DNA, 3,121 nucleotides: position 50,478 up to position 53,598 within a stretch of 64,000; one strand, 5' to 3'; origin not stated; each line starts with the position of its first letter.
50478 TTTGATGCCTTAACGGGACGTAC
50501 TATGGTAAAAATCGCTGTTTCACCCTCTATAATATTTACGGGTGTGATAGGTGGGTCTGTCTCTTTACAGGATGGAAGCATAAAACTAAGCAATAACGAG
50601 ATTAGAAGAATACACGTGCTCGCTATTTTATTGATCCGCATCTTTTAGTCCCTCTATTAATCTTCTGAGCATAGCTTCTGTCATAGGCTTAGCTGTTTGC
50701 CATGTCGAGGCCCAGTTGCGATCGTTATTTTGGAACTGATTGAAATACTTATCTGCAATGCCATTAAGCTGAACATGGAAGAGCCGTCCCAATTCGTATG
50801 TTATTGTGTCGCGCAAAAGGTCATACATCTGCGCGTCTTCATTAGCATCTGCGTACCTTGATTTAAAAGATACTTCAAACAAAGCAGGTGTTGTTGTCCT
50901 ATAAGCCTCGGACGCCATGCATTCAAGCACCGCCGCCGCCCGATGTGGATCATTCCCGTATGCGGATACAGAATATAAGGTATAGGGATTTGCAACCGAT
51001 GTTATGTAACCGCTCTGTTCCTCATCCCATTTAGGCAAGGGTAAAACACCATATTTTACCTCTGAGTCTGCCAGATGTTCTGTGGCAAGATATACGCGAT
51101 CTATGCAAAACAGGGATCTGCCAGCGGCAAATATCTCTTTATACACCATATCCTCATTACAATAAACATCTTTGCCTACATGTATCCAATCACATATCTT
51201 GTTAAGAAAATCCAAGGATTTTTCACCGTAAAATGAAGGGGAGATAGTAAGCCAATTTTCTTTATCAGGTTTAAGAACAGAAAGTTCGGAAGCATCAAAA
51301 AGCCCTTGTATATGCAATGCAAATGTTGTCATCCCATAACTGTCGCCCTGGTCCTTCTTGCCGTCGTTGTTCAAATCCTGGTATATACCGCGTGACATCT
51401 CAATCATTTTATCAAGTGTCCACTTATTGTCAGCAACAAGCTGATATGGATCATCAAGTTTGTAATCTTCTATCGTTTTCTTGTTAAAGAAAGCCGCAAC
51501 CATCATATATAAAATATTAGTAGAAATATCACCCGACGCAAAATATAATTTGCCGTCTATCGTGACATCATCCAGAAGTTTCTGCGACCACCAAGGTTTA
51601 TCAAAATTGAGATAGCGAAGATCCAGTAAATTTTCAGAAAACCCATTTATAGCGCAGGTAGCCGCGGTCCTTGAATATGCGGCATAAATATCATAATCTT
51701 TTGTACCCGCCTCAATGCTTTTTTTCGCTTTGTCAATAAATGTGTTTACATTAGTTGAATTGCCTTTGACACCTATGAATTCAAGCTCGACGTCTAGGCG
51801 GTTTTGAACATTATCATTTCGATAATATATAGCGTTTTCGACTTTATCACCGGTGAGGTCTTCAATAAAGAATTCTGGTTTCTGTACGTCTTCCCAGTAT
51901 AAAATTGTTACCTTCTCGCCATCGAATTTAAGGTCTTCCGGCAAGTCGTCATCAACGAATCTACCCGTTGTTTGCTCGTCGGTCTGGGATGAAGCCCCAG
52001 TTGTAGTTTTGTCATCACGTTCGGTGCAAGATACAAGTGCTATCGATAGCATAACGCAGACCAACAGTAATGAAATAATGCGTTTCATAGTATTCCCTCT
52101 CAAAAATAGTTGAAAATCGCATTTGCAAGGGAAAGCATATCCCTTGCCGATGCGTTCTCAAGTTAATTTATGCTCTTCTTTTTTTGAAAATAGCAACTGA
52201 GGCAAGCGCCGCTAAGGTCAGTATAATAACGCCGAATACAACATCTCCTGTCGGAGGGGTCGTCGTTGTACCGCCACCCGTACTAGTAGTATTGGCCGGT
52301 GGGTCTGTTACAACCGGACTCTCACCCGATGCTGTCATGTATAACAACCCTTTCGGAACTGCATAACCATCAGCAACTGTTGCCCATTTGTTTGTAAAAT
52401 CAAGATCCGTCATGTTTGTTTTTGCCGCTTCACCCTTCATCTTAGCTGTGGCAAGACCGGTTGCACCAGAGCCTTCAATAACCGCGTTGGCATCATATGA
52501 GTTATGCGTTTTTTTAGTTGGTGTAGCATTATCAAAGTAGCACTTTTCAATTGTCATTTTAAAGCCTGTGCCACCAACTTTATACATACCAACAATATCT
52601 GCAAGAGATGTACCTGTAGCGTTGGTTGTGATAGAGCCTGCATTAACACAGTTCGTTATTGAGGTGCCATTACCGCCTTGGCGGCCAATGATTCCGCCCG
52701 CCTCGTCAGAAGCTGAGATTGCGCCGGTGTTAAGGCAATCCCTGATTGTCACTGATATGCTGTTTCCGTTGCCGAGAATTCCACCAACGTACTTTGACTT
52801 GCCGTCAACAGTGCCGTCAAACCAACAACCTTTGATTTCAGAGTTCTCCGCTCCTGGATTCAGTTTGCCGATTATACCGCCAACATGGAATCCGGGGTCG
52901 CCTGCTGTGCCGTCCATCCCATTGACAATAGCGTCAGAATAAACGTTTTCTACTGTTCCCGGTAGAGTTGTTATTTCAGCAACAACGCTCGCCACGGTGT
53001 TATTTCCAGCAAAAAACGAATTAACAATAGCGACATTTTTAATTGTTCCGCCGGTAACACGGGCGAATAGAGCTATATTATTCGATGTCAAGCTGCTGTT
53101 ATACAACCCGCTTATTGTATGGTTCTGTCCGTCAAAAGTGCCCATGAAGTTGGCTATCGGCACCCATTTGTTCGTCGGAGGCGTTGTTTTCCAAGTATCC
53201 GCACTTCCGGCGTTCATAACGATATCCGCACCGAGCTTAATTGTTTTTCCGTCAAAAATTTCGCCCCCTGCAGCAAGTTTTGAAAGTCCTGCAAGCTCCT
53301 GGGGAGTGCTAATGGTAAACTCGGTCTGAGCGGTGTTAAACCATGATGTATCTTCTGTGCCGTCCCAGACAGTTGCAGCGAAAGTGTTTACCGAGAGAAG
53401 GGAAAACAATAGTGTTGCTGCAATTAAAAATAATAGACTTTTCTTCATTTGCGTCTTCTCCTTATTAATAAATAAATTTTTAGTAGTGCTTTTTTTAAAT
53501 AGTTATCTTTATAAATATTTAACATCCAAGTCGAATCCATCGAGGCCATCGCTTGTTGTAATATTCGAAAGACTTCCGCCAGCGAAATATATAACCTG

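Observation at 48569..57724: Operon of paralogous GLUG beta-helix surface proteins and twice-duplicated exported MBL-fold domain: candidate undescribed cell-surface system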

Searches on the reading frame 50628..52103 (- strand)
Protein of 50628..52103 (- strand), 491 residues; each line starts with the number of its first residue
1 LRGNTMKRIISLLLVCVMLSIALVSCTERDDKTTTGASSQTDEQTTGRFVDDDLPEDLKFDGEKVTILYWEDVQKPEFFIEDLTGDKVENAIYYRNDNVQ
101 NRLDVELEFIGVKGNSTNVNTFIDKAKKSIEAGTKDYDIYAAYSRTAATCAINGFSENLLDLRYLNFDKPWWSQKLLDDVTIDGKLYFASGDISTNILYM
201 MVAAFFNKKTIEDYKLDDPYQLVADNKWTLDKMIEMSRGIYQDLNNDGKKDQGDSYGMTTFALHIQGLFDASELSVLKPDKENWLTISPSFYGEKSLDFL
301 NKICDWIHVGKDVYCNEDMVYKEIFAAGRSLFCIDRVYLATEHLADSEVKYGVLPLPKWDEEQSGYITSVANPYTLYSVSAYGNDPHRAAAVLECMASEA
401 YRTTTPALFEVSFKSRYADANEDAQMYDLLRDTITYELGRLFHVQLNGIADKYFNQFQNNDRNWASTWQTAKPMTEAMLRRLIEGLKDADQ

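Call 5: search_protein_families(library=pfam, proteins=[window:50628-52103:-], max_evalue=0.01)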
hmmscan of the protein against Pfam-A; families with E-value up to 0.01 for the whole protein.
window:50628-52103:- (491 aa): 1 family
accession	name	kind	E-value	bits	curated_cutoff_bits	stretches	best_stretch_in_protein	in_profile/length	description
PF13416.11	SBP_bac_8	-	6.6e-06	26.5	27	1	118-398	20-245/279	Bacterial extracellular solute-binding protein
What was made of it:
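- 50628..52088 (-): Gene C: lipoprotein of the carbohydrate-type family-1 solute-binding fold, with no cognate permease or ATPase nearby ('orphan' SBP). Pfam SBP_bac_8 26.5 bits against a cut-off of 27 (call 5).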

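Call 6: search_protein_families(library=ncbifam, proteins=[window:50628-52088:-], max_evalue=0.1)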
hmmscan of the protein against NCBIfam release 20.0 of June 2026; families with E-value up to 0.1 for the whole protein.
window:50628-52088:- (486 aa): 4 families
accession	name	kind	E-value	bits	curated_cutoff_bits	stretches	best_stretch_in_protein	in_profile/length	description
NF050142.1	PG1828_fam_lipo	equivalog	0.014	16.1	50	1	1-36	1-34/59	PG1828 family lipoprotein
NF052634.1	Riean_0653_fam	subfamily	0.028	15.3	57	1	1-97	1-98/176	Riean_0653 family protein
NF053689.1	BamJ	equivalog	0.053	13.8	100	1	1-40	1-41/184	BamJ family beta-barrel-assembly machinery protein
NF040782.1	PG_glutam_Chrys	equivalog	0.069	12.4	250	1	1-119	1-111/321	protein-glutamine glutaminase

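Call 24: find_homologous_proteins(query=window:50628-52088:-, max_evalue=0.00001)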
Query window:50628-52088:- (486 aa): 745 proteins with E <= 0.00001 among 6740 candidates; the best 120 are listed.
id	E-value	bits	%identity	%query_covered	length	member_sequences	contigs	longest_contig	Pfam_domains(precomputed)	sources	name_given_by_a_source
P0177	0.0e+0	1106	99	100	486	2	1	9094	PF13416.12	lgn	-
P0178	2.0e-135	470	46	90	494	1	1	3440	PF01547.31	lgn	-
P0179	7.7e-126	439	44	99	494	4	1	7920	PF01547.31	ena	-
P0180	1.7e-124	434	44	94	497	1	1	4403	-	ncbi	-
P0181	1.4e-123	431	43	99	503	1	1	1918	PF13416.12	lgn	-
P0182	1.4e-123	431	44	94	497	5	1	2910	-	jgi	-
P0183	2.1e-123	431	42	100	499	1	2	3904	-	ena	-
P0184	5.4e-123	429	43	98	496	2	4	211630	-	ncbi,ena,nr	ncbi:MAG: hypothetical protein IJX53_05725 [Clostridia bacterium]|nr:hypothetical protein [Clostridi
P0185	6.5e-123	429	42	97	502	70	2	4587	-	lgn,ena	-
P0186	8.0e-122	426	44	90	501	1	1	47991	PF01547.31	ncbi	-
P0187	8.6e-122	426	43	91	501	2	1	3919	PF01547.31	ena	-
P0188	9.7e-122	425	42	98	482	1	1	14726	PF01547.31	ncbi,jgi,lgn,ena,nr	ncbi:MAG: extracellular solute-binding protein [Oscillospiraceae bacterium]|nr:extracellular solute-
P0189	1.8e-121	424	44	98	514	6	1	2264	-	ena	-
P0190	2.3e-121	424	42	100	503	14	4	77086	-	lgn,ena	-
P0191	3.7e-121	423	44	91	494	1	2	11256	-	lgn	-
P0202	6.3e-118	413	43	98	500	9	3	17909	PF13416.12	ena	-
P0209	3.4e-117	410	40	100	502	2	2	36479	PF13416.12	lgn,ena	-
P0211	4.7e-117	410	43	98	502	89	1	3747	PF13416.12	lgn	-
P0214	7.3e-117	409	41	99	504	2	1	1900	PF01547.31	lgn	-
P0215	8.1e-117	409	40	99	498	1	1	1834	PF13416.12,PF01547.31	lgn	-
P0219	1.7e-116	408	40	99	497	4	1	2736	PF13416.12,PF01547.31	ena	-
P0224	6.3e-116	406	41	99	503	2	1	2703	PF01547.31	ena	-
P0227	9.4e-116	406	39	99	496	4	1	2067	PF01547.31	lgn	-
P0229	9.7e-116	406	41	96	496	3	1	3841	PF01547.31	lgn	-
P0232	1.4e-115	405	42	91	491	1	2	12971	PF13416.12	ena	-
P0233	1.5e-115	405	41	100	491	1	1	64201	PF13416.12,PF01547.31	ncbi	-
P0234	1.7e-115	405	41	99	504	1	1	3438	PF01547.31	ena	-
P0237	3.6e-115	404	41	99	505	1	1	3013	PF01547.31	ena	-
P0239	1.0e-114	402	43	90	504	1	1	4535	PF01547.31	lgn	-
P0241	1.3e-114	402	42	94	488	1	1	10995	PF01547.31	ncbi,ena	-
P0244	2.3e-114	401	43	90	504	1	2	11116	PF01547.31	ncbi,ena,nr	ncbi:MAG: hypothetical protein II557_05220 [Clostridia bacterium]|nr:hypothetical protein [Clostridi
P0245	2.3e-114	401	43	90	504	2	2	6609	PF01547.31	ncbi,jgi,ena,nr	ncbi:MAG: hypothetical protein II650_01225 [Clostridia bacterium]|nr:hypothetical protein [Clostridi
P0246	2.4e-114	401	43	90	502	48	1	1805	PF01547.31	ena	-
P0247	2.5e-114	401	43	90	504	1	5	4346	PF01547.31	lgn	-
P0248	2.9e-114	401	43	90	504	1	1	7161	PF01547.31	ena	-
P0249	3.7e-114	400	43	90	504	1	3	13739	PF01547.31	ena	-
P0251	6.2e-114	400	41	99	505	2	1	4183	PF01547.31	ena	-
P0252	7.7e-114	399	43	90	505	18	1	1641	PF01547.31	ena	-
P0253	1.2e-113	399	43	90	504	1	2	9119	PF01547.31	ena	-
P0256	1.6e-113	398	39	100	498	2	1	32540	PF13416.12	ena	-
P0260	7.8e-113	396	42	90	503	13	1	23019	PF01547.31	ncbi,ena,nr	ncbi:MAG: extracellular solute-binding protein [Clostridia bacterium]|nr:extracellular solute-bindin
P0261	9.2e-113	396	43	90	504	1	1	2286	PF01547.31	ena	-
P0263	1.7e-112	395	39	99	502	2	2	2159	PF01547.31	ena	-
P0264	2.7e-112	394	40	99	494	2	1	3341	PF13416.12,PF01547.31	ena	-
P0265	3.2e-112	394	42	94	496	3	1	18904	PF13416.12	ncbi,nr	ncbi:MAG: carbohydrate ABC transporter substrate-binding protein [Clostridia bacterium]|nr:carbohydr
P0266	7.0e-112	393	42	90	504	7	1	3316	PF01547.31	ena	-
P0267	1.1e-111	392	39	99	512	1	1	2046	PF13416.12,PF01547.31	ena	-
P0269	2.3e-111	391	43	90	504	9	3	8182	PF01547.31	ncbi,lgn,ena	-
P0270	2.5e-111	391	43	90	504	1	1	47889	PF01547.31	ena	-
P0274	4.8e-111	390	41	98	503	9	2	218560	PF13416.12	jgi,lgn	jgi:hypothetical protein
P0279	1.3e-110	389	42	96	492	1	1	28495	PF13416.12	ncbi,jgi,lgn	-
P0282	1.4e-110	389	41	98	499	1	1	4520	PF01547.31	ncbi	-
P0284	2.5e-110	388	38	100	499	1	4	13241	PF13416.12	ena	-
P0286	3.0e-110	387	39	99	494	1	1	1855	PF13416.12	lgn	-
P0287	3.0e-110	387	41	91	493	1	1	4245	PF01547.31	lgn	-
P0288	3.0e-110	387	39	100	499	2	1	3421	PF13416.12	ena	-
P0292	7.0e-110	386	39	99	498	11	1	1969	PF01547.31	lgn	-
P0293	1.0e-109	386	41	90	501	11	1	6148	PF01547.31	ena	-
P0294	1.4e-109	385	42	91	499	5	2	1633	PF01547.31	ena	-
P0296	8.0e-109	383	41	99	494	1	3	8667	PF01547.31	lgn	-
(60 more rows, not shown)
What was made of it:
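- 50628..52088 (-): 745 homologs, some with PF01547/PF13416 on record (call 24).
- On Family-1 carbohydrate solute-binding proteins (SBP_bac_1 / SBP_bac_8): Homologs carry PF01547 or PF13416 (call 24).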

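Call 25: find_encoding_contigs(protein=P0184, flank=8000, max_places=2)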
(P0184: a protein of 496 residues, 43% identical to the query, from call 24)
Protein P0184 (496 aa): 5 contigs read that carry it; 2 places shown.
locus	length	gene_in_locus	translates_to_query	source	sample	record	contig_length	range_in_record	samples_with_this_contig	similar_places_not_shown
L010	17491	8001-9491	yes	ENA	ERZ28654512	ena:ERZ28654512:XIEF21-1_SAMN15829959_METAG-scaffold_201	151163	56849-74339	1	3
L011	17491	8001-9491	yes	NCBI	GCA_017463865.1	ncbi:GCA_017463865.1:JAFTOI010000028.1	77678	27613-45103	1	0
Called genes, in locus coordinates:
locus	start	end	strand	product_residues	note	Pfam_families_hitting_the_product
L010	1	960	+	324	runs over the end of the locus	PF10340:Say1_Mug180 (weak), PF20434:BD-FAE, PF07859:Abhydrolase_3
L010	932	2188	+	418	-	PF16911:PapA_C (weak)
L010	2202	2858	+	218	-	PF19845:DUF6320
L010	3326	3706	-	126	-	-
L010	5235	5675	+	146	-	PF00075:RNase_H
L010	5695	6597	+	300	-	PF09924:LPG_synthase_C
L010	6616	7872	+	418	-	-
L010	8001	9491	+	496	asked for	-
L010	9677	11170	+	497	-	PF01547:SBP_bac_1 (weak), PF13416:SBP_bac_8 (weak)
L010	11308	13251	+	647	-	PF00795:CN_hydrolase, PF02540:NAD_synthase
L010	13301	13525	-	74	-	PF12844:HTH_19 (weak), PF13560:HTH_31, PF01381:HTH_3, PF13443:HTH_26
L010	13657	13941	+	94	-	PF13560:HTH_31 (weak)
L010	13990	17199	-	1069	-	PF18989:DUF5722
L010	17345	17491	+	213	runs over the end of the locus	PF00702:Hydrolase, PF13419:HAD_2, PF13242:Hydrolase_like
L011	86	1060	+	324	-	PF10340:Say1_Mug180 (weak), PF20434:BD-FAE, PF07859:Abhydrolase_3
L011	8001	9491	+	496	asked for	-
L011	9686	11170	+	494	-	PF01547:SBP_bac_1 (weak), PF13416:SBP_bac_8 (weak)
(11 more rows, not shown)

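Call 26: find_encoding_contigs(protein=P0190, flank=8000, max_places=2)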
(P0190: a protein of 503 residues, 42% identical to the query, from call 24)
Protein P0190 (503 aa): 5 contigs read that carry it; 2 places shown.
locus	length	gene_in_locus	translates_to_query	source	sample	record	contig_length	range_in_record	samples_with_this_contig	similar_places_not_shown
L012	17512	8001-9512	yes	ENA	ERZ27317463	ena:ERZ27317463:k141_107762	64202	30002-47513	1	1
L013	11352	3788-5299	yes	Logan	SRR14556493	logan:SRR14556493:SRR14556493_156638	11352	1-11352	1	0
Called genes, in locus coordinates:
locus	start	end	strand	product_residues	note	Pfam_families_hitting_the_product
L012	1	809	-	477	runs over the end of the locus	PF03372:Exo_endo_phos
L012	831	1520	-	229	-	PF01381:HTH_3, PF12844:HTH_19, PF13443:HTH_26 (weak), PF13560:HTH_31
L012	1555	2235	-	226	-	PF00702:Hydrolase, PF13419:HAD_2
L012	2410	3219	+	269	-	PF20434:BD-FAE, PF07859:Abhydrolase_3, PF01738:DLH (faint), PF00326:Peptidase_S9 (weak)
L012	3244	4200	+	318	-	PF00198:2-oxoacid_dh (faint)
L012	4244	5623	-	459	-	PF01943:Polysacc_synt (weak)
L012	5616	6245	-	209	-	PF02397:Bac_transf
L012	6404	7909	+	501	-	-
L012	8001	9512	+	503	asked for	-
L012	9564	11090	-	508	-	PF12679:ABC2_membrane_2, PF10920:DUF2705, PF12730:ABC2_membrane_4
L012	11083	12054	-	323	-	PF00005:ABC_tran, PF13304:AAA_21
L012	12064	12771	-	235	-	-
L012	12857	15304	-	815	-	PF13385:Laminin_G_3, PF00149:Metallophos (weak)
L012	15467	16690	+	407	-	PF00579:tRNA-synt_1b, PF22421:SYY_C-terminal, PF01479:S4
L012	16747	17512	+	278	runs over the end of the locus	PF03372:Exo_endo_phos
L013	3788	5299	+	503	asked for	-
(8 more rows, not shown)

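Call 27: find_encoding_contigs(protein=P0186, flank=8000, max_places=2)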
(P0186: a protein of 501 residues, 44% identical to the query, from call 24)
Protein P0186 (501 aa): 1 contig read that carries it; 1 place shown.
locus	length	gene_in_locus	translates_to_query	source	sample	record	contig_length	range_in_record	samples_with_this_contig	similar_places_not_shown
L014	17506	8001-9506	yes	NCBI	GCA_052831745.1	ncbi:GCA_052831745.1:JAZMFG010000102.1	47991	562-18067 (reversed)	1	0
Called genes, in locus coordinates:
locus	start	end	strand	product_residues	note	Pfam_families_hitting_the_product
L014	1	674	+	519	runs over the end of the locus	PF00884:Sulfatase, PF01663:Phosphodiest (weak), PF16347:SGSH_C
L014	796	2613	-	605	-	PF00890:FAD_binding_2 (weak), PF01266:DAO (weak), PF07992:Pyr_redox_2 (faint), PF12831:FAD_oxidored, PF13450:NAD_binding_8 (weak)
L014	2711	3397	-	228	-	PF00702:Hydrolase, PF12710:HAD (weak), PF13419:HAD_2 (weak), PF13242:Hydrolase_like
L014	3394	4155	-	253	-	PF03009:GDPD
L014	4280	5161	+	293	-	PF02311:AraC_binding, PF07883:Cupin_2 (weak), PF12833:HTH_18, PF00165:HTH_AraC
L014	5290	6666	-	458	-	PF01554:MatE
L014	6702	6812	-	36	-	-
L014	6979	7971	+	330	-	PF13472:Lipase_GDSL_2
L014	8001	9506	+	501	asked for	PF01547:SBP_bac_1 (weak)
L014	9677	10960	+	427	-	-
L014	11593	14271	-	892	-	PF18998:Flg_new_2 (faint), PF09479:Flg_new, PF00395:SLH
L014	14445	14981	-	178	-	PF00239:Resolvase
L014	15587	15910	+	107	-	-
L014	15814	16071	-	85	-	-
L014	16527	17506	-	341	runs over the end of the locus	PF02811:PHP (weak)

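Call 94: search_solved_structures(query=window:50628-52088:-, max_evalue=1)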
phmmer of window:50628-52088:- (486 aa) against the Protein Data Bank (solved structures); distinct sequences matched with E-value up to 1: 1.
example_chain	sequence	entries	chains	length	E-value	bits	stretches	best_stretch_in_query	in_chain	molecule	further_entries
8f8n_A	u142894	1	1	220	0.32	13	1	140-226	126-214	Microtubule-associated protein TORTIFOLIA1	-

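Call 96: search_solved_structures(query=A7, max_evalue=0.01)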
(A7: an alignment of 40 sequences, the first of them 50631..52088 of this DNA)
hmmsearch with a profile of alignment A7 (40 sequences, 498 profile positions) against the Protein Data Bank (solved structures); distinct sequences matched with E-value up to 0.01: 6.
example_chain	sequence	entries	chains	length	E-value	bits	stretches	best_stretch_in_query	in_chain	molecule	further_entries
6dtu_A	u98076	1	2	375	2.3e-05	26.1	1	237-366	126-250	maltose-binding protein MalE1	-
2gha_A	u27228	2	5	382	2.4e-05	26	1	237-366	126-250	maltose ABC transporter, periplasmic maltose-binding protein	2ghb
6rjy_A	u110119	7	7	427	3.8e-05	25.4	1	212-365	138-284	Arabino-oligosaccharids-binding protein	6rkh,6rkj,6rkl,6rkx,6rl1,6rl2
6dts_A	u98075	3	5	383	0.00034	22.3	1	230-366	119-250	maltose-binding protein MalE2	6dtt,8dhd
2fnc_A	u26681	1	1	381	0.00035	22.2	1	230-366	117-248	maltose ABC transporter, periplasmic maltose-binding protein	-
1elj_A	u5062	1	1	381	0.0035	18.9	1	230-397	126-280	MALTODEXTRIN-BINDING PROTEIN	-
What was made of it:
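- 50628..52088 (-): The family profile matches MalE and arabino-oligosaccharide SBPs in the PDB at E 2e-5 (call 96).
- On Family-1 carbohydrate solute-binding proteins (SBP_bac_1 / SBP_bac_8): The family profile matches MalE and the arabino-oligosaccharide SBP at E 2e-5 (call 96).
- C's family is nearest to maltose and arabino-oligosaccharide SBPs (call 96). The partner SBP is carbohydrate-type rather than nucleoside- or phosphate-type (call 96).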

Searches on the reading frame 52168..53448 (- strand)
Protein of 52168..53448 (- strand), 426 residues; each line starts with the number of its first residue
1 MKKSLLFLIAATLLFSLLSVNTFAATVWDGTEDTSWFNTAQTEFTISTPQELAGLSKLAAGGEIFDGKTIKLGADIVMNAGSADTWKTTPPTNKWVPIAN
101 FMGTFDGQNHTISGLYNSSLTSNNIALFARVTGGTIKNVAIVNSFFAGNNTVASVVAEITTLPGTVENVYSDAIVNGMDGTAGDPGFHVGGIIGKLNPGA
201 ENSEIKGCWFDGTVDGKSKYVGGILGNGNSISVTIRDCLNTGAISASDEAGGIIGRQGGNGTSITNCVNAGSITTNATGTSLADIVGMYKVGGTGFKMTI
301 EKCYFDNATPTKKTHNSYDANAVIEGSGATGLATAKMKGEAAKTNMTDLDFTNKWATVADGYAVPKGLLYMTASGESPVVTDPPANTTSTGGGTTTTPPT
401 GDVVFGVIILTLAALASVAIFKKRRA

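Call 5: search_protein_families(library=pfam, proteins=[window:52168-53448:-], max_evalue=0.01)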
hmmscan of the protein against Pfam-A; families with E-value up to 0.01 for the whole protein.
window:52168-53448:- (426 aa): 0 families

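Call 6: search_protein_families(library=ncbifam, proteins=[window:52168-53448:-], max_evalue=0.1)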
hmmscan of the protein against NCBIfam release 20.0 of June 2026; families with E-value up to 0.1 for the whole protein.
window:52168-53448:- (426 aa): 4 families
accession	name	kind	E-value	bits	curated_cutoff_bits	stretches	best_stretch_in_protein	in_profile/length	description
NF046021.1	ZmpC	exception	0.0088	13.2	3000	1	120-288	1077-1240/2181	zinc metalloprotease C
NF058571.1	GVDTG_CTERM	domain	0.026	14.8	29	1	390-424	8-44/44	GVDTG sorting domain-containing protein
NF041701.1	Shig_StxB_2o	equivalog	0.063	13.5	204.5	0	7-46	5-40/87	Shiga toxin Stx2o subunit B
NF053819.1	EF0750_LPXTG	subfamily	0.085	13.4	47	0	1-29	1-29/105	EF2685/EF0750 family sortase-dependent surface protein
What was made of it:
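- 52168..53448 (-): Gene B: signal peptide, one GLUG module, Thr/Pro-rich linker, then TPPTG + TM helix + KKRRA C-terminal anchor. Weak NCBIfam hit to the GVDTG_CTERM sorting domain, E 0.026, below its cut-off (call 6).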

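Call 53: search_solved_structures(query=A5, max_evalue=1)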
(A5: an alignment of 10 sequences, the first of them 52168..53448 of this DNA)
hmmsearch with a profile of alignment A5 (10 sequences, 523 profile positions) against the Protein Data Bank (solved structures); distinct sequences matched with E-value up to 1: 2.
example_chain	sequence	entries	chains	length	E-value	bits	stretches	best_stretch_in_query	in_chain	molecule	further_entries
3n6z_A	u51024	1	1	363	1.1e-19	74.1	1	86-358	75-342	putative immunoglobulin A1 protease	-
9pin_E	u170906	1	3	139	0.33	13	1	6-128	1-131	FlaL2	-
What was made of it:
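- On GLUG-motif beta-helix proteins (Pfam PF07581; PDB 3N6Z): The profile of 10 modules matches 3N6Z at E 1.1e-19, over 273 profile positions (call 53).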
